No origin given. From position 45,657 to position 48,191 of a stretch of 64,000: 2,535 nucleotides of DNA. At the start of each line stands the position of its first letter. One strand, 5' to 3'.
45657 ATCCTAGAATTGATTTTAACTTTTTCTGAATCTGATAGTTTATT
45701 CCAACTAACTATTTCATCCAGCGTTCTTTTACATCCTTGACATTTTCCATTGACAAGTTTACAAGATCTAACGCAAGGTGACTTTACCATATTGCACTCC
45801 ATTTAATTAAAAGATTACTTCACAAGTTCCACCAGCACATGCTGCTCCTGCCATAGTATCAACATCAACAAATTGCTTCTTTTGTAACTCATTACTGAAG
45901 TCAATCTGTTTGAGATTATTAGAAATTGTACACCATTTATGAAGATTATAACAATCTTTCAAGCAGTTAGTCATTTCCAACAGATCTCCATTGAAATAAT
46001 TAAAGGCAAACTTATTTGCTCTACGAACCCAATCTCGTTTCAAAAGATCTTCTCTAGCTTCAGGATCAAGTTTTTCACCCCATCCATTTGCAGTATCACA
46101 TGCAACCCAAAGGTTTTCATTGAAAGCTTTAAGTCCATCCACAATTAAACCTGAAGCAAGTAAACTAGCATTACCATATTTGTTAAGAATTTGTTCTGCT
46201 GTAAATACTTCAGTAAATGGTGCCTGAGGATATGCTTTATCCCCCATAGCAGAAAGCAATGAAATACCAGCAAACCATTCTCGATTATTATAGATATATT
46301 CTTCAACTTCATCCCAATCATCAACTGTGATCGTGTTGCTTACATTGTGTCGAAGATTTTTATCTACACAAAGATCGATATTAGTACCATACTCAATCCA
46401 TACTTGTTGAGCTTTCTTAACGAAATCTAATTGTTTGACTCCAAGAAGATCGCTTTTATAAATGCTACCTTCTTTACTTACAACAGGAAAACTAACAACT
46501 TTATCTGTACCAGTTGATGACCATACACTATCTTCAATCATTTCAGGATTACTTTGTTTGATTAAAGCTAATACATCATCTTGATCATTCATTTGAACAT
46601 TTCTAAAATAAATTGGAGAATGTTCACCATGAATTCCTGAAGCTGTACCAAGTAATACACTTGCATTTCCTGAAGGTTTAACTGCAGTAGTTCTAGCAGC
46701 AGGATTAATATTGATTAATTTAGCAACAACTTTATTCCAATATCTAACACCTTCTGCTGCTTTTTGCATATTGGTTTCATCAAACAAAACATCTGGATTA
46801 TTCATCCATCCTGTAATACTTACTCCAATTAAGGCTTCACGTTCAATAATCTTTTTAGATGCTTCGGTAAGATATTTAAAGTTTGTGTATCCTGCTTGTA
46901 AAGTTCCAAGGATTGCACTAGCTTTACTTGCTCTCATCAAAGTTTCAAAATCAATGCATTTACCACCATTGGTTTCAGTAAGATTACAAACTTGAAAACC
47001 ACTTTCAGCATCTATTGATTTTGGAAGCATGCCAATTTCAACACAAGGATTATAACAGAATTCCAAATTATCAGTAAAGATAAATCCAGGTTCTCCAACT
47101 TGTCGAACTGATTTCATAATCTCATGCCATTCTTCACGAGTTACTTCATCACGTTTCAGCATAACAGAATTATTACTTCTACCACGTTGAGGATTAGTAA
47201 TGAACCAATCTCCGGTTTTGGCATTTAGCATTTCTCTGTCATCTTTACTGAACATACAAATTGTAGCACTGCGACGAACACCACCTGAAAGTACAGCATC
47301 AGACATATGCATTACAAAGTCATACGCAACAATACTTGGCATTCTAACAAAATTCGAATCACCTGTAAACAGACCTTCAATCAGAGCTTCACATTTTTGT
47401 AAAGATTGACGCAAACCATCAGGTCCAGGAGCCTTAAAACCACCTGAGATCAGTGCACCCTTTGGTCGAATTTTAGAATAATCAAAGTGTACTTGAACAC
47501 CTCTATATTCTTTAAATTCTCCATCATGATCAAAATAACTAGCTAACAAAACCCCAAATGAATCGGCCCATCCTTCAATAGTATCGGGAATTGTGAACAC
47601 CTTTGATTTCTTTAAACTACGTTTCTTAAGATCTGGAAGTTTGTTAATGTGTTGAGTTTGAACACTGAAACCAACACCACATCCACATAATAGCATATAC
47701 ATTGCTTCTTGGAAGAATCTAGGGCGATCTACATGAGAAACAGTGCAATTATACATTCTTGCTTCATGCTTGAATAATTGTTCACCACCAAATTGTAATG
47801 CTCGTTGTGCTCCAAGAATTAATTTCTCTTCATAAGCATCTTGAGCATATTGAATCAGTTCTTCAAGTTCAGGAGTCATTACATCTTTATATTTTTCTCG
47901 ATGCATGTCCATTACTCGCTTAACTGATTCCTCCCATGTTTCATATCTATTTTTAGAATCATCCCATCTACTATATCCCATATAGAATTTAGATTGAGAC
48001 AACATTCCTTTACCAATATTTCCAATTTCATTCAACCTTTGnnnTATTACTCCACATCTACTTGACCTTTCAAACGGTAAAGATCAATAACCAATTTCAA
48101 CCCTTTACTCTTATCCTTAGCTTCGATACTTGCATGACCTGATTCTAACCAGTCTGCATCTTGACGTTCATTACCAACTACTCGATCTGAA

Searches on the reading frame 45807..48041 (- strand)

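Call 13: search_protein_families(library=phrogs, proteins=[window:45807-48041:-], max_evalue=0.01)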
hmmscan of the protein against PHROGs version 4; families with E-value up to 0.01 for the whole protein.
window:45807-48041:- (744 aa): 1 family
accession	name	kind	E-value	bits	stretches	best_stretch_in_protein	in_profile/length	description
phrog_367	-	DNA, RNA and nucleotide metabolism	2e-93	314.8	1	21-613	41-664/701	ribonucleotide reductase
